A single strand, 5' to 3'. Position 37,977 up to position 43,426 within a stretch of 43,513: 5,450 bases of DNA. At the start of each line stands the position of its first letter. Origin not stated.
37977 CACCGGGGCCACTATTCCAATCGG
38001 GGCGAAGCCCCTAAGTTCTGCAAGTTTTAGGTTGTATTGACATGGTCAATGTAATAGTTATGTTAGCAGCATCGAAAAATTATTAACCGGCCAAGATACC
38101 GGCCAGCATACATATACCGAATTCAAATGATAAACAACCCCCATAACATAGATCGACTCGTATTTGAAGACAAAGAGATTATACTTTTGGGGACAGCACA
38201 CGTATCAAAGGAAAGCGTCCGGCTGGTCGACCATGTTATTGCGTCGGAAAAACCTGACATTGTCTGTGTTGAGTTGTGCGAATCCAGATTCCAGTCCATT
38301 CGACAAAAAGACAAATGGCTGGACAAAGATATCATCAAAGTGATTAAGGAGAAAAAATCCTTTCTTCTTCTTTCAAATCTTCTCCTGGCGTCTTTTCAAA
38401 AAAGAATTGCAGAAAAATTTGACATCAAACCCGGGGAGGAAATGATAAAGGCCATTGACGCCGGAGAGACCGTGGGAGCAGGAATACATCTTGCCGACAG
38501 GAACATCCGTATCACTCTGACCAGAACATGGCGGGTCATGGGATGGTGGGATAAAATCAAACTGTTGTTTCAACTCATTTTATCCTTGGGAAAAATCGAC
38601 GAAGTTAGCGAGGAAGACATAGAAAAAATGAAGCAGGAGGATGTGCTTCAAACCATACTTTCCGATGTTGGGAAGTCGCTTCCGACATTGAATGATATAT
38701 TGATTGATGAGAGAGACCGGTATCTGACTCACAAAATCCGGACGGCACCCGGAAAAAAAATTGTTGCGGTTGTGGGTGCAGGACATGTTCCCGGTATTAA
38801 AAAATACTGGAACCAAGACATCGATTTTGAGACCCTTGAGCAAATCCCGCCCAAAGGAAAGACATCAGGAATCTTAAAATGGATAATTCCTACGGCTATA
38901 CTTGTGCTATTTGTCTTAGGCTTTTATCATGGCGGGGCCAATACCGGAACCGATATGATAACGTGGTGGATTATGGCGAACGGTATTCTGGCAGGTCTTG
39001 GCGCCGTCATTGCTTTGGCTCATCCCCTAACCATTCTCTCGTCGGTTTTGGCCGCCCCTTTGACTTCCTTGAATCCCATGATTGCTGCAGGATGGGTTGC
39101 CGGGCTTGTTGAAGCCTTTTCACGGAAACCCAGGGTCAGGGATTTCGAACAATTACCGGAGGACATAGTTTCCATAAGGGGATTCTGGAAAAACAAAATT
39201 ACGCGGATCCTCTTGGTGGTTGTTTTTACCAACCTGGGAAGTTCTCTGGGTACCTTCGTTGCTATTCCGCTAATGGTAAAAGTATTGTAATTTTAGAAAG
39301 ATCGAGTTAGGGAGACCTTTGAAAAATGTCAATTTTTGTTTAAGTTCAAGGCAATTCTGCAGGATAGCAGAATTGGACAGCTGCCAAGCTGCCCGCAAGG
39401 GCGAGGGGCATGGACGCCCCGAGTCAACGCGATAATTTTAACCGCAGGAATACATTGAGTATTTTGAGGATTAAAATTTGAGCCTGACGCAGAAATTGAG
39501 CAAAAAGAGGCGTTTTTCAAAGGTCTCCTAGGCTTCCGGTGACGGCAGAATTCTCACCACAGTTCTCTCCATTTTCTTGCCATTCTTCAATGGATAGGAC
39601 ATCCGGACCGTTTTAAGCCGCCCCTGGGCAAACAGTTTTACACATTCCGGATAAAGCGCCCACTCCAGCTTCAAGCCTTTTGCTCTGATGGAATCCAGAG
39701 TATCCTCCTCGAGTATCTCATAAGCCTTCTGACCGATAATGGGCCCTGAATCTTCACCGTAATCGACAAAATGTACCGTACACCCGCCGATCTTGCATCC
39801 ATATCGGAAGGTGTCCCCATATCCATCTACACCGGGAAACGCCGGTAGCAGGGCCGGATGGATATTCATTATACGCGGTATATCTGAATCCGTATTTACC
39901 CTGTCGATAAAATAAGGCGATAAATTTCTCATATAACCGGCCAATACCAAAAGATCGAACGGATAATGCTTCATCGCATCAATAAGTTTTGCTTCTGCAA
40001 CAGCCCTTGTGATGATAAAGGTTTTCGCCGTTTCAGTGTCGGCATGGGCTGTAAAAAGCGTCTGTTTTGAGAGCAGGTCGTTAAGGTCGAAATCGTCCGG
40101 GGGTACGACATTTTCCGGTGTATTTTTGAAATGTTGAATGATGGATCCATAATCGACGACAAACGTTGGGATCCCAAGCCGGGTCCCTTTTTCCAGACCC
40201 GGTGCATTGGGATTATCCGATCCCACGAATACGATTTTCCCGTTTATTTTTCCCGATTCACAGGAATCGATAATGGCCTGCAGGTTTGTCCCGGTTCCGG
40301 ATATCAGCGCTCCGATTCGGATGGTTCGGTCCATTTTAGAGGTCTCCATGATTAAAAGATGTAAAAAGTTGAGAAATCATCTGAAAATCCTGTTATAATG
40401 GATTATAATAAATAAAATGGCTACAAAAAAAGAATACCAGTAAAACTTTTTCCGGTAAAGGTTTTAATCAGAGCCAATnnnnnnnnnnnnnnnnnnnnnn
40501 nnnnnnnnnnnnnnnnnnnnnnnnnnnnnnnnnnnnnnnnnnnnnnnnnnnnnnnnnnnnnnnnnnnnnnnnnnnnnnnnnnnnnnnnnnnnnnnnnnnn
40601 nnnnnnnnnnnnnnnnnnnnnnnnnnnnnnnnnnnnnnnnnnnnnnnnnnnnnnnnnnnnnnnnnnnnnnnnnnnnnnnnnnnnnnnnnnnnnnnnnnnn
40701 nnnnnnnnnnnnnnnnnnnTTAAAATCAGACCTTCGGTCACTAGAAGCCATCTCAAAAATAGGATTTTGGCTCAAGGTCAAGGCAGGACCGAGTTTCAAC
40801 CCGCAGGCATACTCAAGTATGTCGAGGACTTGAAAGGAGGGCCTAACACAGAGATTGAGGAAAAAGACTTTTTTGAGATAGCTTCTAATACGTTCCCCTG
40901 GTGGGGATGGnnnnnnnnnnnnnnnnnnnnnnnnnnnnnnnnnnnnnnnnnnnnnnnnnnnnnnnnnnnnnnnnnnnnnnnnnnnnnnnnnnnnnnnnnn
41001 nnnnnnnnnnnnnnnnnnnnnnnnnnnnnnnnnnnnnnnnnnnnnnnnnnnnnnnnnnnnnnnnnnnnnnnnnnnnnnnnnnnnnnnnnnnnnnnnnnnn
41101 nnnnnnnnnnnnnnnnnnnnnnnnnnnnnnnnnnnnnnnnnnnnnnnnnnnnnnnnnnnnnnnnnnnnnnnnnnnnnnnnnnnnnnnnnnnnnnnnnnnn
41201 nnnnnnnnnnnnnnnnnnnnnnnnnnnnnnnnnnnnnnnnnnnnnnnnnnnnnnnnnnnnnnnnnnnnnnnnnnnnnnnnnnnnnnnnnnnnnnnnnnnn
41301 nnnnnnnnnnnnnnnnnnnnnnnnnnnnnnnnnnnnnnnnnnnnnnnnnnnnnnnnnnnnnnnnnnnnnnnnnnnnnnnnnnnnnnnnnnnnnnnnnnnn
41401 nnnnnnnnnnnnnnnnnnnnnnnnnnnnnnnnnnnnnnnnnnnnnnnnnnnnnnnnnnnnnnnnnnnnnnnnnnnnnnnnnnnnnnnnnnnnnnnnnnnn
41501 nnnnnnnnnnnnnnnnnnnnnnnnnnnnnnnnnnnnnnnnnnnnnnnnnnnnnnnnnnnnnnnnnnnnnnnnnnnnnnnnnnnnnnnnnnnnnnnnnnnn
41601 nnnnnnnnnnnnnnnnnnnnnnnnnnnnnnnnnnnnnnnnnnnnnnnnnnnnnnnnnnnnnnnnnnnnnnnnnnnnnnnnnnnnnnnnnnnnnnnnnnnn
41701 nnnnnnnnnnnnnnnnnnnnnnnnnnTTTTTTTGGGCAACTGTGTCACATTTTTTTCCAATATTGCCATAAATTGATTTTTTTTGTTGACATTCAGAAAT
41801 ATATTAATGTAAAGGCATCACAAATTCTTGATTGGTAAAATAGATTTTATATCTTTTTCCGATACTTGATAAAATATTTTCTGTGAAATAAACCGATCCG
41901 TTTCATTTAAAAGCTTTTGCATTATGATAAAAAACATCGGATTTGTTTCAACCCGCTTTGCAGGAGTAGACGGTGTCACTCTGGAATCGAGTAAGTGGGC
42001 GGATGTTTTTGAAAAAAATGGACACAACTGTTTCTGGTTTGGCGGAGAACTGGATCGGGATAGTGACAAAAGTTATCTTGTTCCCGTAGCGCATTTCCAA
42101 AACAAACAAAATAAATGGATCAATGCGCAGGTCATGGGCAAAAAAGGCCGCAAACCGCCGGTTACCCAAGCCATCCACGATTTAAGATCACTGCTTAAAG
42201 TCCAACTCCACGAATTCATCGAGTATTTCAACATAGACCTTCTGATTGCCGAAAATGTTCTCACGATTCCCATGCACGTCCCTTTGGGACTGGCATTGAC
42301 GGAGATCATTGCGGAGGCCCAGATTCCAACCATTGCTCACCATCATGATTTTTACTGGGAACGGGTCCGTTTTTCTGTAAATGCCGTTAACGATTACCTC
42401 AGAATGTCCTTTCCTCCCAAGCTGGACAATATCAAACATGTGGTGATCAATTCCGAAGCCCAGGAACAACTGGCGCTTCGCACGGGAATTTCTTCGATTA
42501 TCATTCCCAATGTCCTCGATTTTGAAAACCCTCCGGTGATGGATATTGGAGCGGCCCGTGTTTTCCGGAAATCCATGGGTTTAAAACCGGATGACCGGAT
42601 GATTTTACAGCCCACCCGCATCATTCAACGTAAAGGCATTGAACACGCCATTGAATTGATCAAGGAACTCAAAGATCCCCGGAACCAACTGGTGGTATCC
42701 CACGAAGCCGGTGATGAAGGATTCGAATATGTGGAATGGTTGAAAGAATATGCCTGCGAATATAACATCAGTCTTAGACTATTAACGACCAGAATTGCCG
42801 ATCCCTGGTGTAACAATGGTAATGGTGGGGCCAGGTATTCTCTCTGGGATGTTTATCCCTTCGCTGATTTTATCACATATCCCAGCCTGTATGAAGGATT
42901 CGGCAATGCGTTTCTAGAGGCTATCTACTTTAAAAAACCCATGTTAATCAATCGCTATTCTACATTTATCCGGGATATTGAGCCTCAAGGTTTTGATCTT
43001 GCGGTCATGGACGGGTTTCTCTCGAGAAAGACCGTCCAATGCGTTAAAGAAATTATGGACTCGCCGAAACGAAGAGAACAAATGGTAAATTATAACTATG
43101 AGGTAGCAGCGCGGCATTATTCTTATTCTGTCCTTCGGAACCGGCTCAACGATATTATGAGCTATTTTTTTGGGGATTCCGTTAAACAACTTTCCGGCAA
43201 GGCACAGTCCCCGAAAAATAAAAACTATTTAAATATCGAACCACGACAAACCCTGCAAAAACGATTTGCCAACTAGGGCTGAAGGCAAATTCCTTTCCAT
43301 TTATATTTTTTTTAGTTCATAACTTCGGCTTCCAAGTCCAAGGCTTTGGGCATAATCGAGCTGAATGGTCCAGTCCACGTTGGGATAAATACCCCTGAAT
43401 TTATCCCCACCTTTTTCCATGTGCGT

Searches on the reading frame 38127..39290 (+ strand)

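Call 21: search_protein_families(library=pfam, proteins=[window:38127-39290:+])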
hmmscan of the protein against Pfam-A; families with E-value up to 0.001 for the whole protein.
window:38127-39290:+ (387 aa): 1 family
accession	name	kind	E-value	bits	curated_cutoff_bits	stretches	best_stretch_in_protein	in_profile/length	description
PF01963.22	TraB_PrgY_gumN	-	1.8e-39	136.7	26.8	1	14-230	8-253/263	TraB/PrgY/gumN family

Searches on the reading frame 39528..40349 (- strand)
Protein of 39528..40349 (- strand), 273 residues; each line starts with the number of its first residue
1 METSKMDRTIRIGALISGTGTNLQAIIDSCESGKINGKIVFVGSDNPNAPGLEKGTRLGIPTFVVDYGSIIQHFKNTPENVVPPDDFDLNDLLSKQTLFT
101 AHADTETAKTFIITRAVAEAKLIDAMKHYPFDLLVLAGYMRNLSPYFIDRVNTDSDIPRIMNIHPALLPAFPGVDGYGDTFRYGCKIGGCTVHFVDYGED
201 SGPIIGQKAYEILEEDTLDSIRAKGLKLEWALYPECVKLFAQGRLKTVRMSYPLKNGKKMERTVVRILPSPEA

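Call 21: search_protein_families(library=pfam, proteins=[window:39528-40349:-])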
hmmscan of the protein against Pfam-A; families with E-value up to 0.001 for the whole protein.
window:39528-40349:- (273 aa): 1 family
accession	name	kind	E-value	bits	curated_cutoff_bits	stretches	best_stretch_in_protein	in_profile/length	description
PF00551.24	Formyl_trans_N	-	1.8e-39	135.8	26.1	1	11-236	2-180/181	Formyl transferase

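Call 42: find_related_loci(query=window:39528-40349:-, collection=metagenome_contigs, flank=10000)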
Query window:39528-40349:- (273 aa) in metagenome_contigs; peptide patterns used: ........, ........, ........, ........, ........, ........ (x = any residue, [..] = any of these).
516 stretches matched a pattern; 346 encode a relative of the query (tblastn E <= 1e-3); the best 80 are kept; 80 distinct loci.
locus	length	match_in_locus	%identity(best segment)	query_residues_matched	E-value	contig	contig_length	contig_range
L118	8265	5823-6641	99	1-273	0e+0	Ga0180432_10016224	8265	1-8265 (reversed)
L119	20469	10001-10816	95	1-272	1e-176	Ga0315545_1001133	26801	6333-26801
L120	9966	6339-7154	95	1-272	1e-176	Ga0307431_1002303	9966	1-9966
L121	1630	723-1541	93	1-273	0e+0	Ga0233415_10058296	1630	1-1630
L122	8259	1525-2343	90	1-273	6e-168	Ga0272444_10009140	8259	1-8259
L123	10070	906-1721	89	1-272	2e-166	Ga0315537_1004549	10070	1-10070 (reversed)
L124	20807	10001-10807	89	5-273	2e-163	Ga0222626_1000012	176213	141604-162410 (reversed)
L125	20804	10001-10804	89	5-272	4e-163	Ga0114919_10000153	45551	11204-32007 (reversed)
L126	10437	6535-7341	88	5-273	1e-162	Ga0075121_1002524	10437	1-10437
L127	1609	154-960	87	5-273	5e-175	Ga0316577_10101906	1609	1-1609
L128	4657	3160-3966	87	5-273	3e-164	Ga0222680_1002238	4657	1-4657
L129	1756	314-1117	88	5-272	1e-173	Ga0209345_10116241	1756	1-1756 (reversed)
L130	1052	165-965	87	6-272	1e-176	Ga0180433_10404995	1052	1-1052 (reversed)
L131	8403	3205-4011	88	5-273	7e-159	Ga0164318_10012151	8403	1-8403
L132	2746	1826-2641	85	1-272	4e-167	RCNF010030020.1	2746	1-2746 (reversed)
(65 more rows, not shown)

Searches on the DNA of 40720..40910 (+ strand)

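Call 51: search_dna_similar(query=window:40742-40887:+, collection=plasmids, mode=distant, max_evalue=0.001)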
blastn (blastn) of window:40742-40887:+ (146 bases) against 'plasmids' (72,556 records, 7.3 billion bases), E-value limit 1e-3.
No match.

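Call 73: search_rna_families(source=window, start=40720, end=40910, threshold=evalue, max_evalue=10)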
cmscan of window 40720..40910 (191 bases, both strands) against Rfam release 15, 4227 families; matches with E-value up to 10: 0.
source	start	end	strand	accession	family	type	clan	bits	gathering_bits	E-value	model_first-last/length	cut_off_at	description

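Call 89: search_dna_similar(query=window:40742-40887:+, collection=phages, mode=distant, max_evalue=0.001, max_rows=5)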
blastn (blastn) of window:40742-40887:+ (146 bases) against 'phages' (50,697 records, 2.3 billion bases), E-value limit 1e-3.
No match.

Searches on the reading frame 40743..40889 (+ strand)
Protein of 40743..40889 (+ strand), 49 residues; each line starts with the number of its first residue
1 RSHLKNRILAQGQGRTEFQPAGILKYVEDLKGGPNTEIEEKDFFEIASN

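Call 87: find_homologous_proteins(query=window:40743-40889:+, max_evalue=0.001)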
Query seq(49 aa) (49 aa): 122 proteins with E <= 0.001 among 127 candidates; the best 120 are listed.
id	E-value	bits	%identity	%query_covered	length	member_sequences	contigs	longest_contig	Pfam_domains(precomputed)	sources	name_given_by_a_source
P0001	1.1e-21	92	96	100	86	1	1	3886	-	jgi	jgi:hypothetical protein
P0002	3.1e-20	87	90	100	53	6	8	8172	-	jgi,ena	jgi:hypothetical protein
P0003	5.6e-20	87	90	100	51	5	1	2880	-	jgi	jgi:hypothetical protein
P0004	2.3e-19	85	88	100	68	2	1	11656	-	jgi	-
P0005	2.8e-19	84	88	98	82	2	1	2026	-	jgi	jgi:hypothetical protein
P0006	4.3e-19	84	90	98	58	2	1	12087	-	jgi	jgi:hypothetical protein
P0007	6.6e-19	83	88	100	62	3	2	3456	-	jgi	jgi:hypothetical protein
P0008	1.0e-18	83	86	100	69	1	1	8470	-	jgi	jgi:hypothetical protein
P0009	1.1e-18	83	88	100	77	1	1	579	-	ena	-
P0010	3.6e-18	81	88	98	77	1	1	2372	-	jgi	jgi:hypothetical protein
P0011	8.2e-18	80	88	98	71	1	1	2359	-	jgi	-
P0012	3.4e-17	78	87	96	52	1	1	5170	-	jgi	jgi:hypothetical protein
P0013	5.4e-17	77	84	100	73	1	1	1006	-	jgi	jgi:hypothetical protein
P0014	1.8e-16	76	95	84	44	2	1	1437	-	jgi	jgi:hypothetical protein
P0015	2.2e-16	76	83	96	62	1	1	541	-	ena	-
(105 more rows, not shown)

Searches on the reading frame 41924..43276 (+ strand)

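Call 64: search_protein_families(library=pfam, proteins=[window:41924-43276:+], max_evalue=0.00001)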
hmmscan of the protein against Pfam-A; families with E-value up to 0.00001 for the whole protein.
window:41924-43276:+ (450 aa): 1 family
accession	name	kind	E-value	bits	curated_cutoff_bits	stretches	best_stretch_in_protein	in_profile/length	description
PF00534.26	Glycos_transf_1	-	3.5e-14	53.1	26.4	1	307-393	86-171/172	Glycosyl transferases group 1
